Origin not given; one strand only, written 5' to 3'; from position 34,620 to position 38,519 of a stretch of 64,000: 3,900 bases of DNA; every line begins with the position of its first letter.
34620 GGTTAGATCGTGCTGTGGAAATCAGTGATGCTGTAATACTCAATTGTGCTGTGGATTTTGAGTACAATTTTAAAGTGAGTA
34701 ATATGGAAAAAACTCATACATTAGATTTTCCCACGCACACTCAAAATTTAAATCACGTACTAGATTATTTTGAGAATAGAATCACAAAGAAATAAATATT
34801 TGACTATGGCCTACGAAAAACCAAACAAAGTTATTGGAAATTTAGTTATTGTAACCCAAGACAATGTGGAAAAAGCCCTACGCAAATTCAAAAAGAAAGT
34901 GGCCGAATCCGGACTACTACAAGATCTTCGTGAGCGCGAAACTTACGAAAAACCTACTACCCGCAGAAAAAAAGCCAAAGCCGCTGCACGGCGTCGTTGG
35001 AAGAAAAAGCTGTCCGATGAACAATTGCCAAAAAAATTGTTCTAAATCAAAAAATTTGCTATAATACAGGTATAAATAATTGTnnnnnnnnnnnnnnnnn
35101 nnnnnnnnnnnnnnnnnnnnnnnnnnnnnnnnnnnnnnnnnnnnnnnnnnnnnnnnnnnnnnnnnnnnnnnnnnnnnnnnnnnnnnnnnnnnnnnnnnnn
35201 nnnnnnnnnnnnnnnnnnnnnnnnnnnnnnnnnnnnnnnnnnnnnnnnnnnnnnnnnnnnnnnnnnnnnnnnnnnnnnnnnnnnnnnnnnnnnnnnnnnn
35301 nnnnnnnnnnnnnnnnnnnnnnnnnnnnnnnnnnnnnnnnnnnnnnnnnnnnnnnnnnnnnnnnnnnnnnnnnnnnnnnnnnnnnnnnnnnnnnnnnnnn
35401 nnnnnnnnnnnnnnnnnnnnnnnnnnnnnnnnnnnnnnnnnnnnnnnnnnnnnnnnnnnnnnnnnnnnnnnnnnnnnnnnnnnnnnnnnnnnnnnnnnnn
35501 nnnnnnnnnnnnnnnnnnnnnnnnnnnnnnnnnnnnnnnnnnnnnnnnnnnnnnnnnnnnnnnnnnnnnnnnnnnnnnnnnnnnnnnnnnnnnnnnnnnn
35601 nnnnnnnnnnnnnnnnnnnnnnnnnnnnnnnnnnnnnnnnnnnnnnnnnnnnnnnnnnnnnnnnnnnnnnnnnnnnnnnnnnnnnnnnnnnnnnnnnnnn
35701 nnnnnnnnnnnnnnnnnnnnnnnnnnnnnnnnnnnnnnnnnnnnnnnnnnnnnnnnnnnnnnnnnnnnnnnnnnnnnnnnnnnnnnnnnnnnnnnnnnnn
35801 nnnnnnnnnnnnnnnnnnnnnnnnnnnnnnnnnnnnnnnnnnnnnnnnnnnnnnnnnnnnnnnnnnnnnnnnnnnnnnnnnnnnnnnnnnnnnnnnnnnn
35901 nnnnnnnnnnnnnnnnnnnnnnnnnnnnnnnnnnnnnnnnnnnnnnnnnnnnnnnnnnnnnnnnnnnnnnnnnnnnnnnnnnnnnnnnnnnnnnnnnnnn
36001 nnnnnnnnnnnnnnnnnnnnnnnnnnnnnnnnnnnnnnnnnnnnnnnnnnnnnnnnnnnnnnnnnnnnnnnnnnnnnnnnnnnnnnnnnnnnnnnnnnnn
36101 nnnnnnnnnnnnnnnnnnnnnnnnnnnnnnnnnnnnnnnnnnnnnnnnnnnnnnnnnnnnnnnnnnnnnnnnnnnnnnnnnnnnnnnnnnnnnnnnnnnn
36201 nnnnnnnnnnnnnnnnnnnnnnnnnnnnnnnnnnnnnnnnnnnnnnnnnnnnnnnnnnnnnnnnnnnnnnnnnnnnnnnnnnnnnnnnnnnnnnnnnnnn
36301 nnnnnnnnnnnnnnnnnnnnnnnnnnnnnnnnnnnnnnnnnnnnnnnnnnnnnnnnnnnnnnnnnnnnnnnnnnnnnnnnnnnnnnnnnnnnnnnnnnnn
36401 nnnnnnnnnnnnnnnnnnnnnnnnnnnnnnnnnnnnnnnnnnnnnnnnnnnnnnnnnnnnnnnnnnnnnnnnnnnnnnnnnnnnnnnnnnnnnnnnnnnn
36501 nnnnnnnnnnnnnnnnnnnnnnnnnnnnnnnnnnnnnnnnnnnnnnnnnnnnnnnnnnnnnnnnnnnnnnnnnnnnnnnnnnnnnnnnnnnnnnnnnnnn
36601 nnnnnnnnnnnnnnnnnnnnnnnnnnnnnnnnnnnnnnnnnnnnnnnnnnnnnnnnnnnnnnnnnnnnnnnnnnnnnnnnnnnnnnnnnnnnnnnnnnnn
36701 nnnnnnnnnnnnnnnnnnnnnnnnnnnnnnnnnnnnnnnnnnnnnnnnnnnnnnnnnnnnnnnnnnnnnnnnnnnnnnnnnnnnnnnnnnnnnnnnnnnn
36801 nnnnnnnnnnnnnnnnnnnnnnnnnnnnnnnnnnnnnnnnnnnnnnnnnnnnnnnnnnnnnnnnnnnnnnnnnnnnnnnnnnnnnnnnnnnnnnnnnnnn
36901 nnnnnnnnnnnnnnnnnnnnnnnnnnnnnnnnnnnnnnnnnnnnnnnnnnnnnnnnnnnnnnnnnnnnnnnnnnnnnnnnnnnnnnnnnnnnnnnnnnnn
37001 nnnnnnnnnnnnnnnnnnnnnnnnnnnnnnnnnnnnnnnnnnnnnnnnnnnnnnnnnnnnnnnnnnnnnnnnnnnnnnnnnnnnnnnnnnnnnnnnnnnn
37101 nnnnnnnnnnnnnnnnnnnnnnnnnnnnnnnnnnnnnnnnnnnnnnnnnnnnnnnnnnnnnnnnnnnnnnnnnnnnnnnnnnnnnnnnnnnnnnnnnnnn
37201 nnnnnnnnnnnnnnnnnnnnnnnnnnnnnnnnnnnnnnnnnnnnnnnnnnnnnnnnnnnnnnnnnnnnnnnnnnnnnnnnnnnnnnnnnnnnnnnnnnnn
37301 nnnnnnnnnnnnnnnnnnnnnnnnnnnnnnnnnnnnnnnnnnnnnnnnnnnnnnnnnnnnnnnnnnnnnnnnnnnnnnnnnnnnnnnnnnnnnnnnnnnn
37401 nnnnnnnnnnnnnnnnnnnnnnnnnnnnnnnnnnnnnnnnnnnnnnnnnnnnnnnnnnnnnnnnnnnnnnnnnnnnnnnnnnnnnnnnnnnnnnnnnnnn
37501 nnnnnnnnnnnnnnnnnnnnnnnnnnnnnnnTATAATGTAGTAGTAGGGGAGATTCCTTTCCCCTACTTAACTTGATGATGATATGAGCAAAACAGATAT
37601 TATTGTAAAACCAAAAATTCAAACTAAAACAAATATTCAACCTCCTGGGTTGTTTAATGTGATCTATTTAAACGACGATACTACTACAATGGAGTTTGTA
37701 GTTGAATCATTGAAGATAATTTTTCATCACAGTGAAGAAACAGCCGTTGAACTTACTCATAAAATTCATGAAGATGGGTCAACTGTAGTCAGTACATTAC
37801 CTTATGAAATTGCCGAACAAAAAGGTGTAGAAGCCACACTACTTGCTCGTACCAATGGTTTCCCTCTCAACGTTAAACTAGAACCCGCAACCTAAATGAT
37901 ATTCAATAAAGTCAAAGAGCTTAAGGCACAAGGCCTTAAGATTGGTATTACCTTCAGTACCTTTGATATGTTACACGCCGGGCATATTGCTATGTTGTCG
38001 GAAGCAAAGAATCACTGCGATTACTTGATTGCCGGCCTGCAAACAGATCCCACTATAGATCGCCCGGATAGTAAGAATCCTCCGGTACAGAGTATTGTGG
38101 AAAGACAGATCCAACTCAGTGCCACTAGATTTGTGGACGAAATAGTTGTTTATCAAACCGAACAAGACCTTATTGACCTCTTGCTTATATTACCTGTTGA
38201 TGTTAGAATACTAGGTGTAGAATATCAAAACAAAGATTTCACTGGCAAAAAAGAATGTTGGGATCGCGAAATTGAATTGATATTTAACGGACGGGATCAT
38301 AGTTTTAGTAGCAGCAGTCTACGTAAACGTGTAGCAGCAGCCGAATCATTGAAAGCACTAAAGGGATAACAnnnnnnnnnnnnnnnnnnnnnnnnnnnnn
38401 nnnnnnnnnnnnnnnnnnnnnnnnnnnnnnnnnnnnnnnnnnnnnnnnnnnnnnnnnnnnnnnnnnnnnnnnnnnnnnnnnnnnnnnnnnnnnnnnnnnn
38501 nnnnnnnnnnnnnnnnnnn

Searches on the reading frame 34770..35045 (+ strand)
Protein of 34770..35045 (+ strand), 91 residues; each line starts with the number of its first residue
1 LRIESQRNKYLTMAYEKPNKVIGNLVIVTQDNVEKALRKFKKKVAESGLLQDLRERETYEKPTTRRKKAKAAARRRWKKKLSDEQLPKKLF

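Call 80: search_protein_families(library=pfam, proteins=[window:34770-35045:+], max_evalue=0.001)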
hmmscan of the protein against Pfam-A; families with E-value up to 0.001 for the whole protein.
window:34770-35045:+ (91 aa): 1 family
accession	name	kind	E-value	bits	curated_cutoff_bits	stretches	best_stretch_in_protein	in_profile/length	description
PF01165.25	Ribosomal_S21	-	3.1e-16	59.3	27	1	26-76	2-53/55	Ribosomal protein S21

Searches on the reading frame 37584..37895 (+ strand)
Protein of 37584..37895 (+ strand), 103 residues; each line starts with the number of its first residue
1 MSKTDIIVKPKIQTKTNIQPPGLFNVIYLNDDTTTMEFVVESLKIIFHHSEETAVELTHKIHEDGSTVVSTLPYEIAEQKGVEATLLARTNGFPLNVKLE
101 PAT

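Call 7: search_protein_families(library=pfam, proteins=[window:37584-37895:+], max_evalue=0.01)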
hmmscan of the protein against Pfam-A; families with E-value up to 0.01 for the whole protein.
window:37584-37895:+ (103 aa): 1 family
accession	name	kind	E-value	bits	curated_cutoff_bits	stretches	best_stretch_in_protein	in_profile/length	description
PF02617.22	ClpS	-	1.7e-23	82.6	23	1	20-97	2-79/80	ATP-dependent Clp protease adaptor protein ClpS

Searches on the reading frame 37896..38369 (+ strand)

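Call 7: search_protein_families(library=pfam, proteins=[window:37896-38369:+], max_evalue=0.01)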
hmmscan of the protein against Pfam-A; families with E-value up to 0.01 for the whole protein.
window:37896-38369:+ (157 aa): 2 families
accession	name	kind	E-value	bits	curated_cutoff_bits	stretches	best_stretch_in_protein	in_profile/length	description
PF01467.32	CTP_transf_like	-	9.5e-10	39.2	21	1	20-145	3-133/133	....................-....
PF02569.21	Pantoate_ligase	-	0.0013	18.3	20.7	1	6-53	13-59/268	Pantoate-beta-alanine ligase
